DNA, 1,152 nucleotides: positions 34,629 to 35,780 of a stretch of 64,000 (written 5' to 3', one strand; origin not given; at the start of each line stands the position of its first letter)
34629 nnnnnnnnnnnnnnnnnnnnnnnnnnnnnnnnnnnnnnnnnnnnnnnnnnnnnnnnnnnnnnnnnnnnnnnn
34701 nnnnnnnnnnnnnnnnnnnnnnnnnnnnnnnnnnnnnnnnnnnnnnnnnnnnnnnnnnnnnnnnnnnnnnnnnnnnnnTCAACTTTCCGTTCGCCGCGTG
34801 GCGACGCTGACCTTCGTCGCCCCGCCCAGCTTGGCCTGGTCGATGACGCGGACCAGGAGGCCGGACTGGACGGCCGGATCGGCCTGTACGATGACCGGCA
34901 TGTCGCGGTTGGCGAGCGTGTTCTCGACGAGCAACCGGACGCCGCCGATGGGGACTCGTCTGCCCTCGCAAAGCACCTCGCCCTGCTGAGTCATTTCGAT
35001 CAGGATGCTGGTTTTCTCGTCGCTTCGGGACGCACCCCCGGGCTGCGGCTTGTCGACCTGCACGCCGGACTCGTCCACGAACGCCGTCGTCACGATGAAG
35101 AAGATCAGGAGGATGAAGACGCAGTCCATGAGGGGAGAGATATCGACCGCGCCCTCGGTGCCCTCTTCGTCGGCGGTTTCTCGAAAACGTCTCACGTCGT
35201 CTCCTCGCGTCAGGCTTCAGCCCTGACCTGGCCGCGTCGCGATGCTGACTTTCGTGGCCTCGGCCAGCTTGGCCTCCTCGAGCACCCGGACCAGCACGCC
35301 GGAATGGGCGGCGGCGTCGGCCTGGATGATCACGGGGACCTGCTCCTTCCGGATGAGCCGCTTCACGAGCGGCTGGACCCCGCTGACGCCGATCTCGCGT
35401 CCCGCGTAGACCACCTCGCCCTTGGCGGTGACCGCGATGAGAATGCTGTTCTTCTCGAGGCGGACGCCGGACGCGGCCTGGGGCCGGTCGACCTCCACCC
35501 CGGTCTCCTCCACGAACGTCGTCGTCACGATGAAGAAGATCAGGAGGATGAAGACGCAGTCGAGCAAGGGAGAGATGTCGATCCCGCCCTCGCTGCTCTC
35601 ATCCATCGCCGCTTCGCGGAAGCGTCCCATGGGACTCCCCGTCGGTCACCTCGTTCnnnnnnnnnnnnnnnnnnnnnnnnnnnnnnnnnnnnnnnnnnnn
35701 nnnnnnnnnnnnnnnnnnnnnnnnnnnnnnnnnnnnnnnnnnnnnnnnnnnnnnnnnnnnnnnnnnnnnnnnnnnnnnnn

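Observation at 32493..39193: A TonB2-type (Ttp-like) energiser with duplicated ExbD and an extra small TM protein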

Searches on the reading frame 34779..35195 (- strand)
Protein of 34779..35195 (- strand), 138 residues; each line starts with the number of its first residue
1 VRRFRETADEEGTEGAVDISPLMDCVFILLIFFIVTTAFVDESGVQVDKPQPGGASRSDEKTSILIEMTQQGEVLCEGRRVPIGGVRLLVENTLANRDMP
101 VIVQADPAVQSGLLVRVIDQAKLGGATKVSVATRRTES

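Call 3: search_protein_families(library=pfam, proteins=[window:34779-35195:-], max_evalue=0.01)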
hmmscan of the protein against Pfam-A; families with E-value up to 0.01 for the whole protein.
window:34779-35195:- (138 aa): 1 family
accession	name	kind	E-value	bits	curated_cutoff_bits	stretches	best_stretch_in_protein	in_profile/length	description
PF02472.21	ExbD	-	4.1e-23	82.3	25.4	1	15-134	6-126/128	Biopolymer transport protein ExbD/TolR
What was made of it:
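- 34779..35195 (-): ExbD2, a divergent paralogue. PF02472, E 4e-23 (call 3).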

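Call 25: search_protein_families(library=ncbifam, proteins=[window:34779-35195:-], max_evalue=0.001)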
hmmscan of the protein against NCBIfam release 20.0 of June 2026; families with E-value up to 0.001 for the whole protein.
window:34779-35195:- (138 aa): 5 families
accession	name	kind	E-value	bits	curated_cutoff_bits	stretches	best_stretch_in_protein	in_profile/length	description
TIGR02801.1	tolR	equivalog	1.1e-11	45.5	127.3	1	17-133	5-128/129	protein TolR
NF008429.0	PRK11267.1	equivalog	2e-08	34.4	216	1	3-134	4-135/141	TonB system transport protein ExbD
TIGR02803.1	ExbD_1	equivalog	1.9e-06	28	152.95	1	17-131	4-118/122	TonB system transport protein ExbD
TIGR02804.1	ExbD_2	equivalog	1e-05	25.9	123.45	1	17-132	4-118/121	TonB system transport protein ExbD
NF008248.0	PRK11024.1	equivalog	0.00016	21.8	162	1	13-73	12-73/142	colicin uptake protein TolR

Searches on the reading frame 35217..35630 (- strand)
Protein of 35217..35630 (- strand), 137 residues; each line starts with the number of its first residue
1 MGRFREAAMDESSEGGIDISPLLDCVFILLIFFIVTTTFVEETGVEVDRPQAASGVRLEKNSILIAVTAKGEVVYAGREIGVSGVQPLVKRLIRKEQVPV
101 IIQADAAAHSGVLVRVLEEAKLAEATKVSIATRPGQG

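Call 3: search_protein_families(library=pfam, proteins=[window:35217-35630:-], max_evalue=0.01)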
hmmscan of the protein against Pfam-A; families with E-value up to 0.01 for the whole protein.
window:35217-35630:- (137 aa): 1 family
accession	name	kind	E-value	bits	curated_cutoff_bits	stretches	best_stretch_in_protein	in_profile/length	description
PF02472.21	ExbD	-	2e-25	89.8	25.4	1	13-134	4-127/128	Biopolymer transport protein ExbD/TolR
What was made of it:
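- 35217..35630 (-): ExbD1, the canonical orthologue of the single ExbD in related loci. PF02472, E 2e-25 (call 3).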

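Call 25: search_protein_families(library=ncbifam, proteins=[window:35217-35630:-], max_evalue=0.001)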
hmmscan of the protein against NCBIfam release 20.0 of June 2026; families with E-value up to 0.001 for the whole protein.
window:35217-35630:- (137 aa): 5 families
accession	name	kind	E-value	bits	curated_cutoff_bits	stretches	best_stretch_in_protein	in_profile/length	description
TIGR02801.1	tolR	equivalog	6.9e-13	49.4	127.3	1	17-132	5-128/129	protein TolR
TIGR02804.1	ExbD_2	equivalog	3.3e-08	33.9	123.45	1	16-132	3-119/121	TonB system transport protein ExbD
NF008429.0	PRK11267.1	equivalog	4.7e-06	26.7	216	1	4-130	5-132/141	TonB system transport protein ExbD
TIGR02803.1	ExbD_1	equivalog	2.6e-05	24.3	152.95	1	17-130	4-118/122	TonB system transport protein ExbD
NF008248.0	PRK11024.1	equivalog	5e-05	23.4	162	1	15-61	14-59/142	colicin uptake protein TolR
